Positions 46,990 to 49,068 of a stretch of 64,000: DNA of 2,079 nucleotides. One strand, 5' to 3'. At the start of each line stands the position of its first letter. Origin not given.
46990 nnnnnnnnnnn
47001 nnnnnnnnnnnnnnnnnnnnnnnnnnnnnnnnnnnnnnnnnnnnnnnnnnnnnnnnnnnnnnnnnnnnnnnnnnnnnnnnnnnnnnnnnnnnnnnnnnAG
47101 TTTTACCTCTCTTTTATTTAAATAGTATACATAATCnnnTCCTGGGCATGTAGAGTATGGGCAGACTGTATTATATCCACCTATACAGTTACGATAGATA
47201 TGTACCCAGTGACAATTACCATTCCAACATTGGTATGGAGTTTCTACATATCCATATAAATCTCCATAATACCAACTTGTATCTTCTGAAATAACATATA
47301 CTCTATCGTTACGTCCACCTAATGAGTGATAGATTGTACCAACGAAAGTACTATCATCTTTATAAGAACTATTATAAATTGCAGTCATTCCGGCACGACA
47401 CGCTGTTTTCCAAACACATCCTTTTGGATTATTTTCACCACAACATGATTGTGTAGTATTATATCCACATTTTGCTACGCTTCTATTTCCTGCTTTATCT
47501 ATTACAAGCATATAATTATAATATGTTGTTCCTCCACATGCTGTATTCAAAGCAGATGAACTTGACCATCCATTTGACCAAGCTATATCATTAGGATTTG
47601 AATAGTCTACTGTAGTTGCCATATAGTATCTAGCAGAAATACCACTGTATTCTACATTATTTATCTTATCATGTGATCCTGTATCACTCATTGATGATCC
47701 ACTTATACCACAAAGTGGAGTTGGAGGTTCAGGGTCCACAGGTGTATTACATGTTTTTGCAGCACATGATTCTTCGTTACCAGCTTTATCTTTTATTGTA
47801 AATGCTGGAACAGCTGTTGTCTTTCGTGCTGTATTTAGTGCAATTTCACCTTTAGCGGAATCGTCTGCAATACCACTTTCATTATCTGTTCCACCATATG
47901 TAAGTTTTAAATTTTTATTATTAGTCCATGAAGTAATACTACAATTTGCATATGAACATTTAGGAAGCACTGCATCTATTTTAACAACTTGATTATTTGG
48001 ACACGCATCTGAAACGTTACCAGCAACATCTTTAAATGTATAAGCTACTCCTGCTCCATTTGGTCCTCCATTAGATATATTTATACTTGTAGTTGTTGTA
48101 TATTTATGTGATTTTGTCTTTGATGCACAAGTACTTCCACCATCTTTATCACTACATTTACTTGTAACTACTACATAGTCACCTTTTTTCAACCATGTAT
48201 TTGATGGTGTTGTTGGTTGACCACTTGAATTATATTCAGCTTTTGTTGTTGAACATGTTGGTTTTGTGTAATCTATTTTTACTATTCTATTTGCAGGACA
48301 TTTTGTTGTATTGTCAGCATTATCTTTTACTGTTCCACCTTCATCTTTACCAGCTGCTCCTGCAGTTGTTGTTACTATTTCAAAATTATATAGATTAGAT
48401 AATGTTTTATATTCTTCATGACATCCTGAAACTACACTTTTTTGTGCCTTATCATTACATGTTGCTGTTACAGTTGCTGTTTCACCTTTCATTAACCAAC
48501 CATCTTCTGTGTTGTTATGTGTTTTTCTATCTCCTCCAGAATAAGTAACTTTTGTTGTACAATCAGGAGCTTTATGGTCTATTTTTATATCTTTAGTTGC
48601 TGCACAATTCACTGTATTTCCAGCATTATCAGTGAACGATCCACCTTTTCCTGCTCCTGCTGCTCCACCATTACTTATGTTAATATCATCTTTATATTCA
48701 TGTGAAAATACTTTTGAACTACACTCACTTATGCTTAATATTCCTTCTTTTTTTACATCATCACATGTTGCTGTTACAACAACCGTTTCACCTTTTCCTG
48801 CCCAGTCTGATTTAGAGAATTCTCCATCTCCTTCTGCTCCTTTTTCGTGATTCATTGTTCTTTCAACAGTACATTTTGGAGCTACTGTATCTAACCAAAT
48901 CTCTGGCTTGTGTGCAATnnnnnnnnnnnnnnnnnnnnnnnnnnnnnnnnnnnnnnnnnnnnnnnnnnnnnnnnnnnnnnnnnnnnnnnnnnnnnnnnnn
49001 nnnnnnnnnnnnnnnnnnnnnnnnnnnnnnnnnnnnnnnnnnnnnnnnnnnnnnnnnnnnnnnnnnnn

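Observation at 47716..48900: Four Cys-bracketed tandem repeats of about 100 aa inside giant pilin 1, with the same array in pilin 2 at 51557-52687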

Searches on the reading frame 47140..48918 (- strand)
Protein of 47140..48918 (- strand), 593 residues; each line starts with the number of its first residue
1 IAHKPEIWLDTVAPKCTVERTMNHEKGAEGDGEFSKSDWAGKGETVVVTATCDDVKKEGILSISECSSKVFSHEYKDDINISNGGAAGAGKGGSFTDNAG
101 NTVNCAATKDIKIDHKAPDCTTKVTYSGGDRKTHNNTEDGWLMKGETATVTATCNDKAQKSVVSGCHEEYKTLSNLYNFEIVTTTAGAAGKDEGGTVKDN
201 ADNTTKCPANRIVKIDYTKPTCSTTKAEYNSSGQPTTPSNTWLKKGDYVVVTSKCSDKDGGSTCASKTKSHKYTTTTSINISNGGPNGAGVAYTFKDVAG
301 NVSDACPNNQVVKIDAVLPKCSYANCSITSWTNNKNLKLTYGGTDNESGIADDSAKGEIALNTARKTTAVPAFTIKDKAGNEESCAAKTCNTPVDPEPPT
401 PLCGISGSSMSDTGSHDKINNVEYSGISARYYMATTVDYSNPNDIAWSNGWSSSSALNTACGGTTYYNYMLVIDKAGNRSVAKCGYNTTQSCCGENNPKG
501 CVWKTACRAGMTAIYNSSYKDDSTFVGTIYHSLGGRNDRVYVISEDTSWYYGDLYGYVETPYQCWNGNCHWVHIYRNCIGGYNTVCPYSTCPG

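Call 52: predict_structure(alignment_id=A4)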
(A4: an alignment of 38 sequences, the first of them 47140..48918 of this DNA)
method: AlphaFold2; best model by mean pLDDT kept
length: 593 residues; sequences in the alignment: 38
mean_pLDDT: 82.4   pTM: 0.53
mean pLDDT of the five models: 82.4, 81.6, 81.5, 81.1, 80.3
residues with pLDDT >= 90: 348; 70-90: 110; 50-70: 84; < 50: 51
segments of 3 or more residues with pLDDT < 50: 494-501, 544-553, 555-568, 581-593
pLDDT, mean of each block of 10 residues (from residue 1): 61 91 84 91 94 79 85 95 95 92 94 95 80 55 89 91 92 93 93 94 94 91 95 90 93 90 91 93 94 92 94 93 91 89 90 80 88 92 93 91 91 89 86 94 92 84 83 95 88 48 53 57 60 57 48 44 45 53 44 33
secondary structure, 60 per line:
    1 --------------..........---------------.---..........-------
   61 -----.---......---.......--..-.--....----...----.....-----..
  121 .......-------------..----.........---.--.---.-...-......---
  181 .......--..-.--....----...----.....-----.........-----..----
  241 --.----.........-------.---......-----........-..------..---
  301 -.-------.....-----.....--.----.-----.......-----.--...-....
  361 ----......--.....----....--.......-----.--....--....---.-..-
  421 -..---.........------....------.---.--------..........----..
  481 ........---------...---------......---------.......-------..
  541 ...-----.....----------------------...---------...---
elements in order: E15-24 E44-53 E70-75 E79-85 E94-97 E102-104 E109-113 E119-127 E147-155 E172-177 E181-187 E196-199 E204-206 E211-215 E221-229 E248-256 E268-273 E279-286 E310-314 E320-324 E338-344 E357-360 E365-370 E373-377 E382-385 E388-394 E403-406 E409-412 E427-435 H442-445 E465-474 E479-488 E510-515 E525-531 E539-543 E549-553

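Call 54: fold_search(model_id=the predicted structure, library=pdb)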
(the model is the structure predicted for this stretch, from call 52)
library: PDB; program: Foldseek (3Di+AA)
matches with E <= 10: 955; with E <= 0.001: 34
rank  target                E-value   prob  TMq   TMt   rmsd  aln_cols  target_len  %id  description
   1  9flw_A                2.4e-07  1.00  0.28  0.32  12.0       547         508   12  CryoEM structure of the fragment-6 (3571-4078) in the grappling hook protein A (GhpA) in the bacterium Aureispira sp.  (released 2024-10-16)
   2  2yn3_A                3.7e-07  1.00  0.19  0.34  11.0       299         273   14  Structural insight into the giant calcium-binding adhesin SiiE: implications for the adhesion of Salmonella enterica t (released 2013-04-03)
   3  2yn5_B                7.9e-07  1.00  0.19  0.34  19.7       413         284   12  Structural insight into the giant calcium-binding adhesin SiiE: implications for the adhesion of Salmonella enterica t (released 2013-04-03)
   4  2yn5_A                8.7e-07  1.00  0.19  0.34  19.5       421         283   12  Structural insight into the giant calcium-binding adhesin SiiE: implications for the adhesion of Salmonella enterica t (released 2013-04-03)
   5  2yn3_C                2.8e-06  1.00  0.18  0.33  10.7       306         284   13  Structural insight into the giant calcium-binding adhesin SiiE: implications for the adhesion of Salmonella enterica t (released 2013-04-03)
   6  9qk2_F                2.9e-06  0.92  0.13  0.13  65.9       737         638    7  Structure of the Complement classical and lectin pathway C3 convertase in complex with substrate C3 (released 2025-12-24)
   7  4p99_A                1.3e-05  1.00  0.24  0.29  11.8       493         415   15  Ca2+-stabilized adhesin helps an Antarctic bacterium reach out and bind ice (released 2014-06-18)
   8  8wa2_F                2.8e-05  0.63  0.11  0.06  50.0       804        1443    9  cryo-EM structure of native mastigonemes isolated from Chlamydomonas reinhardtii at 3.0 angstrom resolution (released 2024-04-10)
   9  2yn3_B                3.3e-05  1.00  0.18  0.35  10.9       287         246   14  Structural insight into the giant calcium-binding adhesin SiiE: implications for the adhesion of Salmonella enterica t (released 2013-04-03)
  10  6iaa_A                4.9e-05  0.69  0.13  0.10  50.4       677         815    9  hRobo2 ectodomain (released 2019-03-13)
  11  7ceg_A                6.9e-05  0.95  0.14  0.19  22.0       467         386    8  Crystal structure of the complex between mouse PTP delta and neuroligin-3 (released 2021-02-24)
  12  4yfd_A                1.2e-04  0.98  0.21  0.24  22.4       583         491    8  Crystal structure PTP delta Ig1-Fn2 in complex with IL-1RAcP (released 2015-05-06)
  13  9u62_E                1.2e-04  0.82  0.15  0.07  61.5       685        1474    8  AP pathways C3 convertase C3bBbP and C3 complex (released 2026-01-14)
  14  4m00_A                1.6e-04  0.93  0.18  0.20  33.8       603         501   12  Crystal structure of the ligand binding region of staphylococcal adhesion SraP (released 2014-06-18)
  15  6e57_D                1.6e-04  0.44  0.09  0.12  31.8       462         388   12  Bacteroides ovatus mixed-linkage glucan utilization locus (MLGUL) SGBP-B in complex with mixed-linkage heptasaccharide (released 2019-05-29)
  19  6xi3                  3.0e-04  0.91  0.15  0.20  29.2       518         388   11  Crystal structure of tetra-tandem repeat in extending region of large adhesion protein (released 2020-10-14)
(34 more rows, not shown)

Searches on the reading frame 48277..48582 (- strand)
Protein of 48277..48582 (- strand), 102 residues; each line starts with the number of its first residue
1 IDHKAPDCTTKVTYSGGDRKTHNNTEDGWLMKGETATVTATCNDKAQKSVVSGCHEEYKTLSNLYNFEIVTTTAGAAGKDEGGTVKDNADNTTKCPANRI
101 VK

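Call 17: search_solved_structures(query=A2, max_evalue=10, show_alignments=3)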
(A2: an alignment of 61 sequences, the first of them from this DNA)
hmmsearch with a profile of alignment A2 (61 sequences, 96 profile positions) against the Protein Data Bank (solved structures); distinct sequences matched with E-value up to 10: 0.

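Call 18: search_protein_families(library=pfam, alignment_id=A2, max_evalue=10)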
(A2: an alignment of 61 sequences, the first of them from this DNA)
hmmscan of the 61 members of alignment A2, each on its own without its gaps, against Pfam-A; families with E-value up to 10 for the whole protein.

A. member 1, seq(102 aa): 1 family
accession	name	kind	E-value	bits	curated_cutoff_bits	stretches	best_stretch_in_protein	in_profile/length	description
PF12985.13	DUF3869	-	0.13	12.9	24.5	1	9-47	24-62/85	Domain of unknown function (DUF3869)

B. families by the number of members that match (of 61 scanned): 22 families
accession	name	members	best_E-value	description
PF22314.2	NPC1_MLD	2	0.044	NPC1, middle luminal domain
PF10676.14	gerPA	2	0.13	Spore germination protein gerPA/gerPF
PF13992.11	YecR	1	0.0073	YecR-like lipoprotein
PF17936.7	Big_6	1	0.014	Bacterial Ig domain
PF24606.1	CEMIP_beta-hel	1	0.027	CEMIP beta-helix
PF24831.1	DUF7715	1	0.035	Domain of unknown function (DUF7715)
PF12276.13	DUF3617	1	0.044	Protein of unknown function (DUF3617)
PF21112.3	CsgH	1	0.045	CsgH protein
PF16380.10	BT_4170-like_C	1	0.049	Rhamnogalacturonan lyase BT_4170-like, C-terminal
PF09117.15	MiAMP1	1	0.07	MiAMP1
PF17529.7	DUF5450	1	0.097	Family of unknown function (DUF5450)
PF17892.7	Cadherin_5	1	0.098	Cadherin-like domain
PF24893.1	DUF7743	1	0.1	Domain of unknown function (DUF7743)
PF06140.18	Ifi-6-16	1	0.11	Interferon-induced 6-16 family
PF01176.25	eIF-1a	1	0.12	Translation initiation factor 1A / IF-1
PF02494.22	HYR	1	9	HYR domain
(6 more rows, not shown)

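Call 22: predict_structure(alignment_id=A2)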
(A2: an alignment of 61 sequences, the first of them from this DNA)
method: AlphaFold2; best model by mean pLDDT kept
length: 102 residues; sequences in the alignment: 61
mean_pLDDT: 87.6   pTM: 0.79
mean pLDDT of the five models: 87.6, 87.2, 86.7, 85.3, 84.8
residues with pLDDT >= 90: 65; 70-90: 25; 50-70: 12; < 50: 0
segments of 3 or more residues with pLDDT < 50: none
pLDDT, mean of each block of 10 residues (from residue 1): 91 76 60 89 87 94 92 96 96 96 87
secondary structure, 60 per line:
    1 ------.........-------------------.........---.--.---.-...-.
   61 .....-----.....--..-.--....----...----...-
elements in order: E7-15 E35-43 E60-65 E71-75 E84-87 E92-94 E99-101

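Call 25: fold_search(model_id=the predicted structure, library=pdb)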
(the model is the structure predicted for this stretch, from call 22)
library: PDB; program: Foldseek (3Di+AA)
matches with E <= 10: 60; with E <= 0.001: 0
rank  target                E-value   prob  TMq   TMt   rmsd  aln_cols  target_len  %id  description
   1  8dun_F                2.1e+00  0.07  0.24  0.08  10.3       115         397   11  Cryo-EM Structure of Antibody SKW11 in complex with Western Equine Encephalitis Virus spike (local refinement from VLP (released 2023-07-05)
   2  8ded_A                2.5e+00  0.06  0.24  0.08  12.0       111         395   12  Cryo-EM Structure of Western Equine Encephalitis Virus VLP in complex with SKW19 fab (released 2023-07-05)
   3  5wyi_B                2.5e+00  0.04  0.20  0.16  12.5        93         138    9  The Yaf9 YEATS domain Recognizing H3K122suc Peptide (released 2018-01-17)
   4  8dun_J                2.6e+00  0.06  0.24  0.08  11.6       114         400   10  Cryo-EM Structure of Antibody SKW11 in complex with Western Equine Encephalitis Virus spike (local refinement from VLP (released 2023-07-05)
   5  6axj_A                3.1e+00  0.02  0.16  0.13  13.5        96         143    9  Crystal structure of the Yaf9 YEATS domain bound to H3K27ac (released 2017-11-22)
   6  4wkz_A                3.3e+00  0.03  0.26  0.14  13.4       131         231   13  Complex of autonomous ScaG cohesin CohG and X-doc domains (released 2015-12-23)
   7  6t1n                  3.4e+00  0.06  0.33  0.26  13.4       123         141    9  Crystal structure of MLLT1 (ENL) YEATS domain in complexed with benzimidazole-amide derivative 5 (released 2019-11-06)
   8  5wyi_A                3.4e+00  0.03  0.19  0.15  13.3        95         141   12  The Yaf9 YEATS domain Recognizing H3K122suc Peptide (released 2018-01-17)
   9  8dun_A                3.6e+00  0.05  0.24  0.08  12.6       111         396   13  Cryo-EM Structure of Antibody SKW11 in complex with Western Equine Encephalitis Virus spike (local refinement from VLP (released 2023-07-05)
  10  6ml8_H                3.6e+00  0.01  0.14  0.08  13.3       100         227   16  Crystal structure of hemagglutinin from H1N1 Influenza A virus A/Denver/57 bound to the C05 antibody (released 2018-10-17)
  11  9e96_A                3.8e+00  0.06  0.26  0.08  12.6       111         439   14  WEEV CBA87 VLP in complex with human PCDH10-EC1 (released 2025-04-23)
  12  6ht1                  4.0e+00  0.08  0.36  0.28  12.0       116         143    7  Crystal structure of MLLT1 (ENL) YEATS domain in complexed with SGC-iMLLT (compound 92) (released 2018-10-17)
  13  8dec_A                4.3e+00  0.04  0.24  0.08   9.8       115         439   13  Cryo-EM Structure of Western Equine Encephalitis Virus (released 2023-07-05)
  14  6pqx_A                4.5e+00  0.06  0.30  0.09   9.9        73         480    4  Cryo-EM structure of HzTransib/nicked TIR substrate DNA hairpin forming complex (HFC) (released 2019-10-09)
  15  9dqy_C                4.5e+00  0.04  0.24  0.07  13.1       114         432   10  Structure of western equine encephalitis virus Imperial 181 VLP in complex with house sparrow PCDH10 EC1 (released 2025-03-26)
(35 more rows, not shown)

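Call 37: search_protein_representatives(alignment_id=A2)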
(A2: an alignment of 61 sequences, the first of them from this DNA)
Query: 61 sequences, 96 profile positions. Proteins with E-value up to 0.001 (for the whole library): 407; up to 1e-10: 186; up to 1e-30: 45. The best 150 are listed.
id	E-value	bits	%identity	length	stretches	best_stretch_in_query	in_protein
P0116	1.1e-126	429.9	-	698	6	1-96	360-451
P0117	2.5e-98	339.0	-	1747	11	1-96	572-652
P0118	2.2e-96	332.8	-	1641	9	1-95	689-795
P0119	1.9e-89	310.5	-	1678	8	1-95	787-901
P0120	2.2e-81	284.7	-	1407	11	1-96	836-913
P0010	2.1e-79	278.3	-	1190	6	1-96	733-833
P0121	1.3e-77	272.5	-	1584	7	1-95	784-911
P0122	6.1e-77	270.4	-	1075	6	1-96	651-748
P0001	1.4e-72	256.5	-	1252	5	1-96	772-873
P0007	8.2e-71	250.8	-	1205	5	1-96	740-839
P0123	1.5e-69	246.7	-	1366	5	1-95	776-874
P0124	8.7e-66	234.7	-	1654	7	1-96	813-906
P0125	2.2e-53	194.9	-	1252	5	1-96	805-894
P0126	6.5e-51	187.0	-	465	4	1-96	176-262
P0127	1.4e-50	185.9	-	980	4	1-96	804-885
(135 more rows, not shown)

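Call 57: search_protein_families(library=ncbifam, alignment_id=A2, max_evalue=1)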
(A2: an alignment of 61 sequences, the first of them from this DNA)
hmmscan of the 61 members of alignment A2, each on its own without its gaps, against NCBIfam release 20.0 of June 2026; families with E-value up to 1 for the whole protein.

A. member 1, seq(102 aa): 0 families

B. families by the number of members that match (of 61 scanned): 12 families
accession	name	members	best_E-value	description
NF009860.0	PRK13322.1-5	2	0.012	pantothenate kinase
NF010936.0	PRK14356.1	2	0.047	bifunctional UDP-N-acetylglucosamine diphosphorylase/glucosamine-1-phosphate N-acetyltransferase GlmU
TIGR04048.1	nitrile_sll0784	2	0.064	Nit6803 family nitrilase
NF041042.1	FslE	1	0.014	rhizoferrin import outer membrane protein FslE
NF033216.1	lipo_YgdI_YgdR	1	0.028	YgdI/YgdR family lipoprotein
NF005331.0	PRK06854.1-2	1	0.029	adenylyl-sulfate reductase subunit alpha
TIGR03981.2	SAM_quin_mod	1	0.043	His-Xaa-Ser system-associated MauG-like protein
TIGR00183.1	prok_nadp_idh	1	0.053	isocitrate dehydrogenase (NADP(+))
NF045952.1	MAG4270_fam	1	0.097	MAG4270 family putative restriction endonuclease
NF047446.1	barrel_OmpL47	1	0.11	OmpL47-type beta-barrel domain-containing protein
NF033608.1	type_I_tox_Fst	1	0.23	type I toxin-antitoxin system Fst family toxin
NF009388.0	PRK12747.1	1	0.36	short chain dehydrogenase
